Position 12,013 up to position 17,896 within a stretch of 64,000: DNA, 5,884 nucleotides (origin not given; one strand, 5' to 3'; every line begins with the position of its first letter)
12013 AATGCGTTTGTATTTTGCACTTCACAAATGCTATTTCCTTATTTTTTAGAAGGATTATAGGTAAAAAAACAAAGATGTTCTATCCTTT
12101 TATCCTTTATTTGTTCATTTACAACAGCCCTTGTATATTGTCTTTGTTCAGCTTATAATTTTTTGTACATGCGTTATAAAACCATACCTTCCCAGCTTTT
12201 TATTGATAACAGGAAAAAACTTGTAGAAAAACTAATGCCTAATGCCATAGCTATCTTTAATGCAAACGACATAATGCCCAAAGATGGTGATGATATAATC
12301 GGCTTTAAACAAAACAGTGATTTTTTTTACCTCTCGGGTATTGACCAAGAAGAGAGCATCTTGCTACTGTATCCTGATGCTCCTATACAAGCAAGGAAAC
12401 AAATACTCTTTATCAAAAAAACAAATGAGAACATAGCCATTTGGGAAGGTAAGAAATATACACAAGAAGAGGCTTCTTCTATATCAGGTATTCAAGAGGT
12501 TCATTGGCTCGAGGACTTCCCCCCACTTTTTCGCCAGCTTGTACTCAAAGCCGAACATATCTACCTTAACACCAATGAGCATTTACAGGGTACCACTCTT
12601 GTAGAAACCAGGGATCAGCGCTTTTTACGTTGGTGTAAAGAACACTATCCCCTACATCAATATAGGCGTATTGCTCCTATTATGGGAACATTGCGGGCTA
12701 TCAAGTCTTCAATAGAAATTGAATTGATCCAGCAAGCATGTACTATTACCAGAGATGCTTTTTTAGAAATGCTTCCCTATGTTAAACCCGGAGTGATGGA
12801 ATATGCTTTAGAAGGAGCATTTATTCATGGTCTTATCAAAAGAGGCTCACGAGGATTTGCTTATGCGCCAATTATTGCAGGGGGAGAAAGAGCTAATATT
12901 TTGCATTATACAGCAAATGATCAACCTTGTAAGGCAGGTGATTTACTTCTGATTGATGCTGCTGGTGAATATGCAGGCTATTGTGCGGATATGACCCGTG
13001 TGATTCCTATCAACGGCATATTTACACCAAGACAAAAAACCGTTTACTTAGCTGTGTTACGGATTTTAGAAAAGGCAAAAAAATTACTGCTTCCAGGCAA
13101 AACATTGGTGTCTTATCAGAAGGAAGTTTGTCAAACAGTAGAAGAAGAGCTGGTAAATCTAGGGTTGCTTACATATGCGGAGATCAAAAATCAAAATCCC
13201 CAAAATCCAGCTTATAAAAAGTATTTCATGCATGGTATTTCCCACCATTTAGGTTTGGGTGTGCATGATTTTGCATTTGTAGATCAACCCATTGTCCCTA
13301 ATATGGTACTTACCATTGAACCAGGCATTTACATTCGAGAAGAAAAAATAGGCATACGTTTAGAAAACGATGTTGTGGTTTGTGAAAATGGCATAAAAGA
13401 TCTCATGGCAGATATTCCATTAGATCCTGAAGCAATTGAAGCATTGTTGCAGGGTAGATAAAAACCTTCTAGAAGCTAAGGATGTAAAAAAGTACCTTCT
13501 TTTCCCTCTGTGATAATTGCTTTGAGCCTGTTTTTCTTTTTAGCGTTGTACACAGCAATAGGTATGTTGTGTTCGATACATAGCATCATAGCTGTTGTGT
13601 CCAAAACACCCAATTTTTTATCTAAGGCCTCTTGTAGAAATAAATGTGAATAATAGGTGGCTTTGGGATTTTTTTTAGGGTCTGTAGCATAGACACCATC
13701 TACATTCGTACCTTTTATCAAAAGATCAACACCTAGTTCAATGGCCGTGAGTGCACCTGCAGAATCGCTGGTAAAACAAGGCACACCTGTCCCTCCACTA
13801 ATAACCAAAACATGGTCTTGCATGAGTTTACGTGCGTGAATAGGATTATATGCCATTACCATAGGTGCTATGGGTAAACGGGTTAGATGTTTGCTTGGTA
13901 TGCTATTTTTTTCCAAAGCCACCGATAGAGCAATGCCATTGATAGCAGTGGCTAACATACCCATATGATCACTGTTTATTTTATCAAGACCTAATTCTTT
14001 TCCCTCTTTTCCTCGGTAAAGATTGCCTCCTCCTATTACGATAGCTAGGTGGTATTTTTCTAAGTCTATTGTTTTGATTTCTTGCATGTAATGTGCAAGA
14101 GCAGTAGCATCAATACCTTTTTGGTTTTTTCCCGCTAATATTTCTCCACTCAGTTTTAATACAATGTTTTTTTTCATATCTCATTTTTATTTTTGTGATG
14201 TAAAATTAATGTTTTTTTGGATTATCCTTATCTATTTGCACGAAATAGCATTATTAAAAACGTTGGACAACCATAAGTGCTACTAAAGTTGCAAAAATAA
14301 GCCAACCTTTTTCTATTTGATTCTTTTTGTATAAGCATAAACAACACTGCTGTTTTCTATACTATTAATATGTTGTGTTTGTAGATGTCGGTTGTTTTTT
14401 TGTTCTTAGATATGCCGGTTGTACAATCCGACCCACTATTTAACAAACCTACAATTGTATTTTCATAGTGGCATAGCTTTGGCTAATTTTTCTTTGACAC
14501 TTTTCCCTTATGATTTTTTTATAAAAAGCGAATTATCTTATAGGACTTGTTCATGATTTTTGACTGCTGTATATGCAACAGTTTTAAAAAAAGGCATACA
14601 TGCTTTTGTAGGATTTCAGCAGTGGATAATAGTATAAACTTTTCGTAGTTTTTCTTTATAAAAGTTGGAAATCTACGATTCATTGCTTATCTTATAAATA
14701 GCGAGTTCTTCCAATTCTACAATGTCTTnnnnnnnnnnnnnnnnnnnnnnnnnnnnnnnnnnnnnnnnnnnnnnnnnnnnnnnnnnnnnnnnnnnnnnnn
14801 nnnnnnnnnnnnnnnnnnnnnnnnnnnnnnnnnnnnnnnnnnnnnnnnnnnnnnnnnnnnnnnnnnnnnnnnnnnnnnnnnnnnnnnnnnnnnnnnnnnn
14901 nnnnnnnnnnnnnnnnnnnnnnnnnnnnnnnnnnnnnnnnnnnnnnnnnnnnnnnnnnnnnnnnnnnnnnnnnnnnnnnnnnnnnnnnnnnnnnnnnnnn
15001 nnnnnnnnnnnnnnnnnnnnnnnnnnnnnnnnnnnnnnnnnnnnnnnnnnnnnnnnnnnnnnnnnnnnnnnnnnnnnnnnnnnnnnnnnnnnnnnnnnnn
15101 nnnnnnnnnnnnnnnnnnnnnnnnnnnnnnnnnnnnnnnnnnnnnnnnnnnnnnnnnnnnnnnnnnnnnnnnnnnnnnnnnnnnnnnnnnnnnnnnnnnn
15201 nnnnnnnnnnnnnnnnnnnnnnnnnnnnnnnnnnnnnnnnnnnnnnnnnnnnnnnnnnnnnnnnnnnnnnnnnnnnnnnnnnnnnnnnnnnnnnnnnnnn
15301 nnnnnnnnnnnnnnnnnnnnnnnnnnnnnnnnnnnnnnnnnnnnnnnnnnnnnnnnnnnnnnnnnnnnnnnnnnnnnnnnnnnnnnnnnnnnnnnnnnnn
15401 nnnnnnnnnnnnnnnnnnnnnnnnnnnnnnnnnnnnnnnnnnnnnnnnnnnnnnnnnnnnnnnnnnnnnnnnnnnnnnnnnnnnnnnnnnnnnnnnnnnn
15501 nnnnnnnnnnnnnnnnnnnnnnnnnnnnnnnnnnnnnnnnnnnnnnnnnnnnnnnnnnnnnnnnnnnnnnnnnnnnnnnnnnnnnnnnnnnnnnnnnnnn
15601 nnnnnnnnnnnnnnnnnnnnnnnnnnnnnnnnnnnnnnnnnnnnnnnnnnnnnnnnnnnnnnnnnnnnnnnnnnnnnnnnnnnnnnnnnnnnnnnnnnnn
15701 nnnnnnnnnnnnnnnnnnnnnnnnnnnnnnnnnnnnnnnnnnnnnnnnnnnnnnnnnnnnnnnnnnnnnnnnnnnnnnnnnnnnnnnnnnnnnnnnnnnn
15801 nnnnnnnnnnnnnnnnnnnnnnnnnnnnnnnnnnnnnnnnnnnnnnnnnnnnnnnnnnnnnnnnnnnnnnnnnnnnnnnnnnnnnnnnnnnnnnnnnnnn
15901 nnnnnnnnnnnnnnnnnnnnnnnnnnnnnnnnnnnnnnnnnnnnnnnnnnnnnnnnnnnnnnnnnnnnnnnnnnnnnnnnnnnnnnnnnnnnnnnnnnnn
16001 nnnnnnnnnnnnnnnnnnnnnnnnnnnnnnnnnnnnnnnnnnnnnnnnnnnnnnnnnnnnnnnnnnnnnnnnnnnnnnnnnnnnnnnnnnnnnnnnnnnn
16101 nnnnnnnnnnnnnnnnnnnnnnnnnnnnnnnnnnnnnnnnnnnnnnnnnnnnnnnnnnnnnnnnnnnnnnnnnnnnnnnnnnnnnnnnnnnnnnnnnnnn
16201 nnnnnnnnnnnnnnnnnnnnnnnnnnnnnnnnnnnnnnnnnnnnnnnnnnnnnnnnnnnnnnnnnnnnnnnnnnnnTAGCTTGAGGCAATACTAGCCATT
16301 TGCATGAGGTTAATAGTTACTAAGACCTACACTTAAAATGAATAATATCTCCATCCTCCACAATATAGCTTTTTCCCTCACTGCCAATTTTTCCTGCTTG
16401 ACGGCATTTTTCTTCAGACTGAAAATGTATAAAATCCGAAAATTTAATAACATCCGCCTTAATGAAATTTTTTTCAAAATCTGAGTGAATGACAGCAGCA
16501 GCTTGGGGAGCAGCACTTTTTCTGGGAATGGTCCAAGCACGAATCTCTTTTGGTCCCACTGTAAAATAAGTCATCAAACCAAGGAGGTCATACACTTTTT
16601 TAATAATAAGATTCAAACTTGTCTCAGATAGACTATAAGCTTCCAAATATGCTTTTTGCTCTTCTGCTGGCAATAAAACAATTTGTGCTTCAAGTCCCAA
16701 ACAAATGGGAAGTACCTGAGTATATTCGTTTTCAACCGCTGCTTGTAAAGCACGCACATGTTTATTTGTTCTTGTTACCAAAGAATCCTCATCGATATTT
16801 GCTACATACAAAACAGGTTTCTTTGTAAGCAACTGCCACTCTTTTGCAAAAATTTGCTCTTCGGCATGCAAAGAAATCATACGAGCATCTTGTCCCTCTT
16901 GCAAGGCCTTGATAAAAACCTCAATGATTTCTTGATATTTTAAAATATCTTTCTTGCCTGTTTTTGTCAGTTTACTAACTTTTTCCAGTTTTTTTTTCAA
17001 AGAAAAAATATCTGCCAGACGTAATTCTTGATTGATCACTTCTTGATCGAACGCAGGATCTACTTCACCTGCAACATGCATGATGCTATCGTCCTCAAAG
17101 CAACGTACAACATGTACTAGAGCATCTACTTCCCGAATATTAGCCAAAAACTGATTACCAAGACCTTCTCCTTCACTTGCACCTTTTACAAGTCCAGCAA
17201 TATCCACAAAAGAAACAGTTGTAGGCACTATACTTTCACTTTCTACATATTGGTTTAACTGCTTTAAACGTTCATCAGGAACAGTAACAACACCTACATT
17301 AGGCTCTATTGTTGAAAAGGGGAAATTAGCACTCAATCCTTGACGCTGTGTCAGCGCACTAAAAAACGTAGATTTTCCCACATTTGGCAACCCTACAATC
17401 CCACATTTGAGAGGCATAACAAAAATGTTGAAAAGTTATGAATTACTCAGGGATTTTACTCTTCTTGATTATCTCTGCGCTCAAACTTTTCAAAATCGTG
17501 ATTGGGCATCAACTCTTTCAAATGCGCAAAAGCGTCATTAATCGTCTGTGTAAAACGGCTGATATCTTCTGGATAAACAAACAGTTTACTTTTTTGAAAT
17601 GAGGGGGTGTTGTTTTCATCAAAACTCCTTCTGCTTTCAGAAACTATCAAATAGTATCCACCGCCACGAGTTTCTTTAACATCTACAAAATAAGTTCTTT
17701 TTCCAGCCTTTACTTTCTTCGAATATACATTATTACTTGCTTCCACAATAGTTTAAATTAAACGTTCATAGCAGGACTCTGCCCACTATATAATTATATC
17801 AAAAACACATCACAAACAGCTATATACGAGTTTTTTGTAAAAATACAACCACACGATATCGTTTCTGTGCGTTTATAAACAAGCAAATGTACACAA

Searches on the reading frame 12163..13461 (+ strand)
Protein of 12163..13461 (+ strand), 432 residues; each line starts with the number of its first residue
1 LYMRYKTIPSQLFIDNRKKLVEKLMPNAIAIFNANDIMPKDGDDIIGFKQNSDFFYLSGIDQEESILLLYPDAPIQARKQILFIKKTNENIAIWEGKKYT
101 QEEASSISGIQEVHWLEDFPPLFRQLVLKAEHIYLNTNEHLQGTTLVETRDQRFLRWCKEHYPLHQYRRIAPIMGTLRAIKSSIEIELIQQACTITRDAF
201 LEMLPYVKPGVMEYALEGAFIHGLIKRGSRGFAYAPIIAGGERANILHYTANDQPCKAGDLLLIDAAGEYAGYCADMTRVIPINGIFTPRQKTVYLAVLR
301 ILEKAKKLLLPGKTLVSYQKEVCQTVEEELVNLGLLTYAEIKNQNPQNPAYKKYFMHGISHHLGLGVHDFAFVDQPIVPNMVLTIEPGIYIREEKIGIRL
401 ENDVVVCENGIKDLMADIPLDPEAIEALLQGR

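Call 12: search_protein_families(library=pfam, proteins=[window:12163-13461:+], max_evalue=0.001)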
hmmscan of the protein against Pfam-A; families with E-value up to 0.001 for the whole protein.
window:12163-13461:+ (432 aa): 2 families
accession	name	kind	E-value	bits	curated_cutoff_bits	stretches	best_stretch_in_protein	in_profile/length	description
PF00557.29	Peptidase_M24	-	1.9e-51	175.3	23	1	187-406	1-206/208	Metallopeptidase family M24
PF05195.22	AMP_N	-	7.8e-30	103.5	24.6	1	13-134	1-121/121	Aminopeptidase P, N-terminal domain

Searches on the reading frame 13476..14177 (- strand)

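Call 12: search_protein_families(library=pfam, proteins=[window:13476-14177:-], max_evalue=0.001)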
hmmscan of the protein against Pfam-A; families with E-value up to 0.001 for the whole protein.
window:13476-14177:- (233 aa): 1 family
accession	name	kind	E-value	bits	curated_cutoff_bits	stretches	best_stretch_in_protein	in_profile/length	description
PF00696.33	AA_kinase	-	8.2e-27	94.9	24.9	1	5-211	3-234/234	Amino acid kinase family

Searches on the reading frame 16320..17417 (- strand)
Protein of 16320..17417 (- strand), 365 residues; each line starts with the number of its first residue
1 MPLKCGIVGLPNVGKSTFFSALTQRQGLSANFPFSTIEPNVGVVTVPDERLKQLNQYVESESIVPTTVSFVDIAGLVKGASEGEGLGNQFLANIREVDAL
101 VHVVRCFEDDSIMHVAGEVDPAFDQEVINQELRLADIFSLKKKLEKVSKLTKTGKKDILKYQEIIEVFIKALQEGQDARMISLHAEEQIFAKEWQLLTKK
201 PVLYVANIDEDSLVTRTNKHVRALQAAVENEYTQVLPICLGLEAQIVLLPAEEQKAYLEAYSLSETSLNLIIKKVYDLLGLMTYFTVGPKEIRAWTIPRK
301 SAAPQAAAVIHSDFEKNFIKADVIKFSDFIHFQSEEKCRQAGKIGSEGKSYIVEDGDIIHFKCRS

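Call 12: search_protein_families(library=pfam, proteins=[window:16320-17417:-], max_evalue=0.001)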
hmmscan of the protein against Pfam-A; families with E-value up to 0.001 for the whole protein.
window:16320-17417:- (365 aa): 3 families
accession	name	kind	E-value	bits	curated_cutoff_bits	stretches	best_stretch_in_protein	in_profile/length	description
PF06071.19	YchF-GTPase_C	-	1.2e-36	125.1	27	1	281-363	1-83/84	Protein of unknown function (DUF933)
PF01926.29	MMR_HSR1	-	4.5e-20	72.3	21.9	1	5-108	2-86/113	50S ribosome-binding GTPase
PF02421.24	FeoB_N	-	1.7e-06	28.1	27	1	5-50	3-48/156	Ferrous iron transport protein B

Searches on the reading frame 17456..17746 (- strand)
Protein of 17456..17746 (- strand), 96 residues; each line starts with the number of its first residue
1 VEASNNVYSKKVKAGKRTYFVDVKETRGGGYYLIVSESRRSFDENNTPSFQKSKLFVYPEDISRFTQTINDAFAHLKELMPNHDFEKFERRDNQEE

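Call 12: search_protein_families(library=pfam, proteins=[window:17456-17746:-], max_evalue=0.001)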
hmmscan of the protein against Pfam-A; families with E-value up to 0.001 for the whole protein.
window:17456-17746:- (96 aa): 1 family
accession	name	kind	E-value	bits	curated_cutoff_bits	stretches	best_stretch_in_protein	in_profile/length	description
PF11680.14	DUF3276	-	5.4e-24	85.2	23.1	1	4-89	9-99/131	Protein of unknown function (DUF3276)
